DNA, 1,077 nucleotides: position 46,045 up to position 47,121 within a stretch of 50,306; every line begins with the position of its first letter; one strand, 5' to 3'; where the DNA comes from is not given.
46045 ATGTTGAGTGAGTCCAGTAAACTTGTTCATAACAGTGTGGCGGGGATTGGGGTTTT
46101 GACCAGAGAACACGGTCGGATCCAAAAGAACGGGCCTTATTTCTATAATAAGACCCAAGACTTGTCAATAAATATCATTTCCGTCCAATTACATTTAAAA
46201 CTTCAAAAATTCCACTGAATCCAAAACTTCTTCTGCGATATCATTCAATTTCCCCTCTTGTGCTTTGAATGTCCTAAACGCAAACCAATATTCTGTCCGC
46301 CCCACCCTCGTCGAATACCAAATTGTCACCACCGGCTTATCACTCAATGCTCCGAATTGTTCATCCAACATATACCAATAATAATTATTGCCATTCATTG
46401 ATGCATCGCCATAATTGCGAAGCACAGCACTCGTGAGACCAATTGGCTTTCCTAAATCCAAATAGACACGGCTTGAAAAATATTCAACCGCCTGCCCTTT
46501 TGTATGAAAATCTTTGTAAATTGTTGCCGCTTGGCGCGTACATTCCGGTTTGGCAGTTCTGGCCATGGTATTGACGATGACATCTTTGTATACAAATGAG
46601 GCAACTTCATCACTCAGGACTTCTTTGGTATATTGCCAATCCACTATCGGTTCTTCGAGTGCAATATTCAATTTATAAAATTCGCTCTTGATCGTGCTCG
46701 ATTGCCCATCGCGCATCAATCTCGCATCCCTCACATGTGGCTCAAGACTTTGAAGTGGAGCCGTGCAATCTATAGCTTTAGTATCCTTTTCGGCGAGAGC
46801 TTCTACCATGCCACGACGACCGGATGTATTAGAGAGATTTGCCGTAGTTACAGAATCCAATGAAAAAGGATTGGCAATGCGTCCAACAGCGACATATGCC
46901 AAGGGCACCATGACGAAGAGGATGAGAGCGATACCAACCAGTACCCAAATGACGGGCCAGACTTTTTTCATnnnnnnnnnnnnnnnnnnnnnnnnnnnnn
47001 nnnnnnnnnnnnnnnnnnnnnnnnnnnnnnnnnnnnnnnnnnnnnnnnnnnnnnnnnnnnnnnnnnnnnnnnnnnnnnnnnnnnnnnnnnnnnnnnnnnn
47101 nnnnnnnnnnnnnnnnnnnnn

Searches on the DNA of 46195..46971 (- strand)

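Call 63: search_rna_families(sources=[L014, L028, L016, L032, L033, L039, L013, L025, L034, L055], threshold=gathering)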
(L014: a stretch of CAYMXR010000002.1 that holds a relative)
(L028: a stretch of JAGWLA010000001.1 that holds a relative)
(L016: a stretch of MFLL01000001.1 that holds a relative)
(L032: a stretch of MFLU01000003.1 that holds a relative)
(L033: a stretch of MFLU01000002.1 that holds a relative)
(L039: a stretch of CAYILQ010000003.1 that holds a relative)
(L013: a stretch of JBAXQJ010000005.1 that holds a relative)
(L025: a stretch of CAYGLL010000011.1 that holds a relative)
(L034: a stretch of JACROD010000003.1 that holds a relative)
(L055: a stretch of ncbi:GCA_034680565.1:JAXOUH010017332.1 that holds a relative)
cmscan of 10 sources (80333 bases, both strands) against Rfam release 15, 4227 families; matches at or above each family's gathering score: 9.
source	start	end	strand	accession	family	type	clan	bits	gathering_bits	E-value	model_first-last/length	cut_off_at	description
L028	6949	7314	+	RF00023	tmRNA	Gene;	CL00001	106.2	47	2.2e-40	1-374/374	no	transfer-messenger RNA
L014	3008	3426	-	RF00023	tmRNA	Gene;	CL00001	79.4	47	4.7e-29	1-374/374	no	transfer-messenger RNA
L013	1897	1967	-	RF00005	tRNA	Gene; tRNA;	CL00001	67.4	29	2.1e-12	1-71/71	no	tRNA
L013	2049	2120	-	RF00005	tRNA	Gene; tRNA;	CL00001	66.5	29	3.6e-12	1-71/71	no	tRNA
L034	5600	5673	+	RF00005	tRNA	Gene; tRNA;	CL00001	65.3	29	7.8e-12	1-71/71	no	tRNA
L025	5211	5282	+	RF00005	tRNA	Gene; tRNA;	CL00001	61.9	29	6.5e-11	1-71/71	no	tRNA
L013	258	329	-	RF00005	tRNA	Gene; tRNA;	CL00001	57.4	29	1.2e-09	1-71/71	no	tRNA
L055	7821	7910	-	RF00005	tRNA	Gene; tRNA;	CL00001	54.7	29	6.6e-09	1-71/71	no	tRNA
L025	4693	4763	+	RF00005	tRNA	Gene; tRNA;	CL00001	46.7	29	1e-06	1-71/71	no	tRNA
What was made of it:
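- Both tRNA and tmRNA are targets (call 63).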
